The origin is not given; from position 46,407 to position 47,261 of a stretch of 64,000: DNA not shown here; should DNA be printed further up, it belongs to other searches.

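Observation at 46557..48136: APH-family kinase translationally coupled (TTGA overlap) to an acidic protein with a Phd/YefM-like N-terminus, placed right upstream of tuf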

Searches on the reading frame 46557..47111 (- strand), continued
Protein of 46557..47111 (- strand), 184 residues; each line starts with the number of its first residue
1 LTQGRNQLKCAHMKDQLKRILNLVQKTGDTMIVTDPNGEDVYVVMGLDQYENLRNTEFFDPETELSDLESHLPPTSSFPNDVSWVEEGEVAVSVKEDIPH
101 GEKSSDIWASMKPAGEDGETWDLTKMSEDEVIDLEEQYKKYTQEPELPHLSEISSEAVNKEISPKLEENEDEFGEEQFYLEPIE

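Call 20: find_related_loci(query=A1, collection=genome_contigs, flank=6000)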
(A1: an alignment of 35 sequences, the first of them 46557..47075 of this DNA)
Query A1 (172 aa) in genome_contigs; peptide patterns used: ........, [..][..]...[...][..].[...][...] (x = any residue, [..] = any of these).
194 stretches matched a pattern; 93 encode a relative of the query (tblastn E <= 1e-3); the best 80 are kept; 80 distinct loci.
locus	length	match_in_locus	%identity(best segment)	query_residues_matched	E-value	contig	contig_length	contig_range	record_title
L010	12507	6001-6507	64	1-172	3e-62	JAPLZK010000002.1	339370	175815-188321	MAG: Candidatus Uhrbacteria bacterium isolate LacPavin_0818_WC45_MAG_46_11 LacPavin_0818_WC45_scaffold_196862, whole gen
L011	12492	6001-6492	66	1-166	2e-55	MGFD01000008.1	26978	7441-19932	MAG: Candidatus Uhrbacteria bacterium RIFOXYB2_FULL_45_11 rifoxyb2_full_scaffold_1572, whole genome shotgun sequence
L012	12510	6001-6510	57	1-172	4e-51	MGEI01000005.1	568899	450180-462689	MAG: Candidatus Uhrbacteria bacterium RIFCSPLOWO2_01_FULL_47_17 rifcsplowo2_01_scaffold_74, whole genome shotgun sequenc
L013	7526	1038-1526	47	1-172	2e-42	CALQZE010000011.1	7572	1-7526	MAG: Candidatus Uhrbacteria bacterium RIFOXYB12_FULL_58_10 isolate ZH-Jul18-43 genome assembly, contig: ZH-Jul18-C12984,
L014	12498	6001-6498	48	1-172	1e-41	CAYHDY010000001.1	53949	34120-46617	MAG TPA_asm: uncultured Gammaproteobacteria bacterium isolate ERP119702_co1_211 genome assembly, contig: NODE_483_length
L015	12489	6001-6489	48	1-172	2e-41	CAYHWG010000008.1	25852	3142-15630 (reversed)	MAG TPA_asm: uncultured Gammaproteobacteria bacterium isolate ERP119705_co15_652 genome assembly, contig: NODE_1631_leng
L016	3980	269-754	54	1-172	2e-38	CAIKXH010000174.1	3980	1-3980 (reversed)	Candidatus Uhrbacteria bacterium isolate Loclat_bin-13963 genome assembly, contig: bin-13963:174/176, whole genome shotg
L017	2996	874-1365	48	1-172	1e-37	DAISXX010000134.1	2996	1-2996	MAG TPA_asm: Patescibacteria group bacterium isolate CTOTU9708 NODE_4705_length_2996_cov_6.929616, whole genome shotgun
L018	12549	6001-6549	46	1-172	1e-36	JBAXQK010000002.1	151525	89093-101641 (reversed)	MAG: Candidatus Uhrbacteria bacterium isolate ELA555 MAG555_2, whole genome shotgun sequence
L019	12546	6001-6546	43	1-172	1e-36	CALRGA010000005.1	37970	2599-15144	MAG: Candidatus Uhrbacteria bacterium RIFOXYB12_FULL_58_10 isolate AH-03may19-8 genome assembly, contig: AH-03may19-C161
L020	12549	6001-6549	40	1-172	1e-35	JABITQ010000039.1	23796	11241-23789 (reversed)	MAG: Candidatus Uhrbacteria bacterium isolate SI072_bin28 k141_2393624, whole genome shotgun sequence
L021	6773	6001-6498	41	1-172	2e-34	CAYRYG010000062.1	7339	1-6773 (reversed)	MAG TPA_asm: uncultured Gammaproteobacteria bacterium isolate SRP062349_co5_1 genome assembly, contig: NODE_5811_length_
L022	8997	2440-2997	44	1-172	1e-32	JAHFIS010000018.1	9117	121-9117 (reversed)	MAG: Candidatus Uhrbacteria bacterium isolate nzgw368 NODE_17265_length_9118_cov_2.069690, whole genome shotgun sequence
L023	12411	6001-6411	40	1-172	1e-32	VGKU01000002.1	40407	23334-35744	MAG: Candidatus Parcubacteria bacterium isolate M_DeepCast_50m_m2_233 M_DeepCast_50m_m2_233_Ga0194121_10001440, whole ge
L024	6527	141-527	42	1-172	3e-32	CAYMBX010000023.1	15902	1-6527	MAG TPA_asm: uncultured Gammaproteobacteria bacterium isolate SRP093185_co1_85 genome assembly, contig: NODE_2447_length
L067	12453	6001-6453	30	2-172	7e-13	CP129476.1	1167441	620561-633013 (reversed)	MAG: Patescibacteria group bacterium isolate cMAG.20 chromosome, complete genome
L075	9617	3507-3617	62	3-39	8e-11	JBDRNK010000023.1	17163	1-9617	MAG: Candidatus Uhrbacteria bacterium isolate MEGAHIT-group-1.884 k141_9843874, whole genome shotgun sequence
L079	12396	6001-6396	26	4-171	2e-9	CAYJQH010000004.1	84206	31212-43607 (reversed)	MAG TPA_asm: uncultured Gammaproteobacteria bacterium isolate ERP125453_co1_14 genome assembly, contig: NODE_144_length_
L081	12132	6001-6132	48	1-44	4e-9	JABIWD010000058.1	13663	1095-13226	MAG: Candidatus Uhrbacteria bacterium isolate SI072_bin87 k141_980925, whole genome shotgun sequence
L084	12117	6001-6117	49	3-41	1e-7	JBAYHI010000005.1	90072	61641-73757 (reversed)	MAG: Patescibacteria group bacterium isolate SO_2016_GW1_146 scaffold00573_OW334_2016, whole genome shotgun sequence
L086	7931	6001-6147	40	3-52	3e-7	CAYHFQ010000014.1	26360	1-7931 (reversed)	MAG TPA_asm: uncultured Gammaproteobacteria bacterium isolate ERP119702_co3_211 genome assembly, contig: NODE_1072_lengt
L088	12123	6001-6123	44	1-41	6e-7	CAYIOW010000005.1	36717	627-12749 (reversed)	MAG TPA_asm: uncultured Gammaproteobacteria bacterium isolate ERP119705_co25_566 genome assembly, contig: NODE_502_lengt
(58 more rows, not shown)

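Call 25: predict_structure(alignment_id=A1)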
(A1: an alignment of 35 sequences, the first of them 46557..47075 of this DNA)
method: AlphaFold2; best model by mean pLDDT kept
length: 172 residues; sequences in the alignment: 35
mean_pLDDT: 60.6   pTM: 0.27
mean pLDDT of the five models: 60.6, 60.5, 60.5, 60.0, 56.1
residues with pLDDT >= 90: 7; 70-90: 41; 50-70: 74; < 50: 50
segments of 3 or more residues with pLDDT < 50: 59-85, 137-155
pLDDT, mean of each block of 10 residues (from residue 1): 61 62 74 61 55 51 41 41 46 69 71 88 89 56 45 49 69 68
secondary structure, 60 per line:
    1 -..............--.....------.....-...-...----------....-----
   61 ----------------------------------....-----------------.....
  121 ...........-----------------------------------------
elements in order: H2-15 E18-22 E29-33 H52-55 H95-98 H116-131

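Call 29: search_solved_structures(query=A1, max_evalue=10, show_alignments=3)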
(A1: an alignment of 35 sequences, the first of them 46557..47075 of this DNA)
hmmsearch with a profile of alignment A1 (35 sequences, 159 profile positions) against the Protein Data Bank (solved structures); distinct sequences matched with E-value up to 10: 2.
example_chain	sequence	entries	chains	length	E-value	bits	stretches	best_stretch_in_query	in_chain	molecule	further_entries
6tmg_b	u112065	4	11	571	0.033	17.8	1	73-129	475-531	subunit b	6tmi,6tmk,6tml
3hgf_A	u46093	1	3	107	0.25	14.9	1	68-150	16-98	Rhoptry protein fragment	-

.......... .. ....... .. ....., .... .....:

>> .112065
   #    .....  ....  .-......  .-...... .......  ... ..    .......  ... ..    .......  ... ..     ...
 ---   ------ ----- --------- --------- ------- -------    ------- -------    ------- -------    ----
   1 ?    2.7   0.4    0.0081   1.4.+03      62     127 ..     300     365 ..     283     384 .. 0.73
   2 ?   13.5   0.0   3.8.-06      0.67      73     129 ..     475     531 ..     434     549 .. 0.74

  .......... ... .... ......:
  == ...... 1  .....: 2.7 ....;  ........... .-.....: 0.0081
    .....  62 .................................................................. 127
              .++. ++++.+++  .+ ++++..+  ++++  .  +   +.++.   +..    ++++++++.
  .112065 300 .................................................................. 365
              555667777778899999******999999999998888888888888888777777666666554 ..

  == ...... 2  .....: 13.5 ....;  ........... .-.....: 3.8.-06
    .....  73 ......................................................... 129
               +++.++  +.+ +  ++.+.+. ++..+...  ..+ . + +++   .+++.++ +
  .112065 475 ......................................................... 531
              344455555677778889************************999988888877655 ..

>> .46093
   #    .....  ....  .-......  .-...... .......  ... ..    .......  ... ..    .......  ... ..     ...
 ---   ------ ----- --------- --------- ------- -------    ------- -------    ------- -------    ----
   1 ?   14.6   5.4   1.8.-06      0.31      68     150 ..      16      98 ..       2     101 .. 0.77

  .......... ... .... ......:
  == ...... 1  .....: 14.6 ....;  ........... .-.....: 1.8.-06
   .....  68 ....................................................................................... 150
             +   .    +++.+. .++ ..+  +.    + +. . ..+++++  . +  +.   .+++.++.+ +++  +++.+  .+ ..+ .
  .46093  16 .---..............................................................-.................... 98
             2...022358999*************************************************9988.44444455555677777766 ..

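Call 32: search_protein_families(library=padloc, proteins=[window:46557-47075:-], max_evalue=0.01)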
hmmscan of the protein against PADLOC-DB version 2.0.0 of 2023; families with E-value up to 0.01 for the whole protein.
window:46557-47075:- (172 aa): 0 families

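Call 35: fold_search(model_id=the predicted structure, library=pdb)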
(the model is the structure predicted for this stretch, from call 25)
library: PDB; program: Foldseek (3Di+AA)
matches with E <= 10: 418; with E <= 0.001: 0
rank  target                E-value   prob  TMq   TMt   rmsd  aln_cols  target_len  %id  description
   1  7v5y_A                4.5e-01  0.28  0.16  0.35   8.2        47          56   17  Crystal structure of hexameric complex of Sa2YoeB-Sa2YefM toxin-antitoxin from Staphylococcus aureus (released 2021-12-15)
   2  6nkl_C                7.3e-01  0.10  0.14  0.24   6.2        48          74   33  2.2 A resolution structure of VapBC-1 from nontypeable Haemophilus influenzae (released 2019-04-10)
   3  2eth_A                1.0e+00  0.14  0.13  0.14  11.7        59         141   20  Crystal structure of a marr-like transcriptional regulator (tm0816) from thermotoga maritima at 2.50 A resolution (released 2005-11-08)
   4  6hix_BN               1.1e+00  0.10  0.11  0.10  12.9        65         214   17  Cryo-EM structure of the Trypanosoma brucei mitochondrial ribosome - This entry contains the large mitoribosomal subu (released 2018-09-26)
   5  4zhx_F                1.3e+00  0.14  0.17  0.11   6.4        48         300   23  Novel binding site for allosteric activation of AMPK (released 2016-03-09)
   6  6mn6_A                1.3e+00  0.11  0.17  0.11  13.8        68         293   19  Crystal structure of the cytosolic domain of human CNNM3 (released 2019-10-09)
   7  8cq7_M                1.3e+00  0.10  0.11  0.20  11.0        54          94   22  Crystal structure of phyllanthoside bound to the Candida albicans 80S ribosome (released 2024-09-11)
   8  6yxx_BN               1.4e+00  0.15  0.12  0.13   8.5        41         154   17  State A of the Trypanosoma brucei mitoribosomal large subunit assembly intermediate (released 2020-10-14)
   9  7jij_G                1.4e+00  0.14  0.17  0.11   6.3        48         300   17  ATP-bound AMP-activated protein kinase (released 2021-07-28)
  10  6x80_A                1.4e+00  0.14  0.12  0.04   3.5        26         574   23  Structure of the Campylobacter jejuni G508A Flagellar Filament (released 2020-07-08)
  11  8yxv_G                1.4e+00  0.13  0.16  0.30   9.5        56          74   21  Toxin-antitoxin complex from Streptococcus pneumoniae (released 2025-04-09)
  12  2nnn_D                1.4e+00  0.14  0.12  0.14   8.2        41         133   20  Crystal structure of probable transcriptional regulator from Pseudomonas aeruginosa (released 2006-11-21)
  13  4rew_G                1.6e+00  0.13  0.17  0.11   6.4        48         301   17  Crystal structure of the non-phosphorylated human alpha1 beta2 gamma1 holo-AMPK complex (released 2014-12-10)
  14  3bdd_A                1.6e+00  0.09  0.11  0.14  12.1        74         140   16  CRYSTAL STRUCTURE OF A PUTATIVE MULTIPLE ANTIBIOTIC-RESISTANCE REPRESSOR (SSU05_1136) FROM STREPTOCOCCUS SUIS 89/1591  (released 2007-12-04)
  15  7dvt                  1.6e+00  0.09  0.11  0.13  13.6        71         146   13  Crystal structure of heme sensor protein PefR in complex with heme and carbon monoxide (released 2021-09-29)
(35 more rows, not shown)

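Call 36: search_protein_representatives(alignment_id=A1)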
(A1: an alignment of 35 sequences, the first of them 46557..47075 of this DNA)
Query: 35 sequences, 159 profile positions. Proteins with E-value up to 0.001 (for the whole library): 1371; up to 1e-10: 296; up to 1e-30: 64. The best 150 are listed.
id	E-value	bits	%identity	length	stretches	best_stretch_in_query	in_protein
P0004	1.4e-55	204.3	-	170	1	1-159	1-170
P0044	7.6e-54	198.7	-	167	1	1-159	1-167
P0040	1.2e-52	194.8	-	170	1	1-159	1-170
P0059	1.8e-51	191.0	-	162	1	1-159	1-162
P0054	4.0e-50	186.6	-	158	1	1-159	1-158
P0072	8.4e-50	185.5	-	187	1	1-159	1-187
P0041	5.0e-49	183.0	-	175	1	1-159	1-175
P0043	7.6e-49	182.4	-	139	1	1-159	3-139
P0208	8.8e-48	178.9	-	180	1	1-159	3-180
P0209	1.1e-47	178.6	-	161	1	1-159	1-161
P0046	4.3e-47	176.7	-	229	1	1-159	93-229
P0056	2.2e-46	174.4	-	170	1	1-159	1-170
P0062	2.3e-46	174.3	-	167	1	1-159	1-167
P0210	8.6e-46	172.5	-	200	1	1-159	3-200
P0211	1.4e-45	171.8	-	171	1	1-159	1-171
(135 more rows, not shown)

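Call 47: search_protein_families(library=pfam, alignment_id=A1, max_evalue=0.01)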
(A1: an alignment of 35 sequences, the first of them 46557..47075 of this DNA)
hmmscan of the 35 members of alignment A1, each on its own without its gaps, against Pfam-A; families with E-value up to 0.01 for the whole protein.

A. member 1, window:46557-47075:- (172 aa): 1 family
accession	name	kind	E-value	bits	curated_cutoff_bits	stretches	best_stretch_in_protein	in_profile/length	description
PF02604.26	PhdYeFM_antitox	-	4.1e-06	26.9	29.8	1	2-44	10-51/74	Antitoxin Phd_YefM, type II toxin-antitoxin system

B. families by the number of members that match (of 35 scanned): 5 families
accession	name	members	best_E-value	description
PF02604.26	PhdYeFM_antitox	32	3e-08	Antitoxin Phd_YefM, type II toxin-antitoxin system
PF14258.12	DUF4350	5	0.0035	Domain of unknown function (DUF4350)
PF20428.3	Sey1_3HB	1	0.0064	Sey1 three-helix bundle domain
PF18506.7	RelB-like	1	0.0075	RelB Antitoxin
PF14046.11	NR_Repeat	1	0.0088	Nuclear receptor repeat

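Call 52: find_related_loci(query=A1, collection=viral_contigs, flank=5000)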
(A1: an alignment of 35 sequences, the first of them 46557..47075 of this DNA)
Query A1 (172 aa) in viral_contigs; peptide patterns used: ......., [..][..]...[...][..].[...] (x = any residue, [..] = any of these).
89 stretches matched a pattern, but none encodes a relative of the query by tblastn (E <= 1e-3).

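Call 58: predict_structure(alignment_id=A2)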
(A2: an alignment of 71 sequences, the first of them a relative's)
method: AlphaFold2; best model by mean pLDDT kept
length: 118 residues; sequences in the alignment: 71
mean_pLDDT: 67.6   pTM: 0.30
mean pLDDT of the five models: 67.6, 67.3, 65.8, 63.6, 62.8
residues with pLDDT >= 90: 0; 70-90: 49; 50-70: 63; < 50: 6
segments of 3 or more residues with pLDDT < 50: 100-105
pLDDT, mean of each block of 10 residues (from residue 1): 64 65 73 63 57 74 77 86 78 53 50 71
secondary structure, 60 per line:
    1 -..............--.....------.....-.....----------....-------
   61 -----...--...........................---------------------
elements in order: H2-15 E18-22 E29-33 H35-39 H50-53 H71-97

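Call 60: fold_search(model_id=the predicted structure, library=pdb)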
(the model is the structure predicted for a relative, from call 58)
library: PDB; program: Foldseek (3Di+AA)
matches with E <= 10: 322; with E <= 0.001: 0
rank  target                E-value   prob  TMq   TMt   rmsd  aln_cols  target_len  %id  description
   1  2eth_A                3.2e-01  0.38  0.22  0.19  11.6        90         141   13  Crystal structure of a marr-like transcriptional regulator (tm0816) from thermotoga maritima at 2.50 A resolution (released 2005-11-08)
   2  3gfj                  3.9e-01  0.33  0.21  0.18  13.9       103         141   12  Crystal structure of the ST1710 mutant (R89A) protein (released 2009-08-25)
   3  7v5y_A                4.7e-01  0.38  0.17  0.30   5.8        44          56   20  Crystal structure of hexameric complex of Sa2YoeB-Sa2YefM toxin-antitoxin from Staphylococcus aureus (released 2021-12-15)
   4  2gxg                  6.2e-01  0.21  0.20  0.17  14.0       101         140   12  Crystal structure of EmrR homolog from hyperthermophilic archaea Sulfolobus tokodaii strain7 (released 2007-03-20)
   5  22oz_D                6.2e-01  0.21  0.22  0.16  12.0       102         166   15  Structural insights into HpaR-mediated recognition of hrpX and hrpG in Xanthomonas campestris pv. campestris (released 2026-03-11)
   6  3gfm                  7.1e-01  0.23  0.21  0.18  13.9       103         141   12  Crystal structure of the ST1710 mutant (K91A) protein (released 2009-08-25)
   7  8zde_C                8.1e-01  0.23  0.24  0.21  14.6        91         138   13  Crystal structure of HsmR with DNA bound (released 2025-11-05)
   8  7v6w_D                9.2e-01  0.12  0.19  0.23   8.9        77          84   17  Crystal structure of heterohexameric Sa2YoeB-Sa2YefM complex bound to 26bp-DNA (released 2021-12-15)
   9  3gfl                  1.1e+00  0.16  0.20  0.17  13.9       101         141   12  Crystal structure of the ST1710 mutant (R90A) protein (released 2009-08-25)
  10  2yr2_A                1.3e+00  0.16  0.21  0.18  14.0       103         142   12  Crystal Structure of the Hypothetical regulator from Sulfolobus tokodaii (released 2007-10-02)
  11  9e5c_6f               1.3e+00  0.14  0.19  0.07   9.4        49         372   24  Cryo-EM structure of 96 nm repeat of microtubule doublet from T. brucei flagellum (released 2025-03-12)
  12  8yxv_G                1.4e+00  0.20  0.18  0.25   5.8        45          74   13  Toxin-antitoxin complex from Streptococcus pneumoniae (released 2025-04-09)
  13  6hiv_BN               1.4e+00  0.20  0.22  0.14   9.4        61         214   13  Cryo-EM structure of the Trypanosoma brucei mitochondrial ribosome - This entry contains the complete mitoribosome (released 2018-10-03)
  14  2yr2_B                1.4e+00  0.15  0.21  0.18  14.0       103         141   12  Crystal Structure of the Hypothetical regulator from Sulfolobus tokodaii (released 2007-10-02)
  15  6hix_BN               1.4e+00  0.12  0.22  0.14  15.3       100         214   17  Cryo-EM structure of the Trypanosoma brucei mitochondrial ribosome - This entry contains the large mitoribosomal subu (released 2018-09-26)
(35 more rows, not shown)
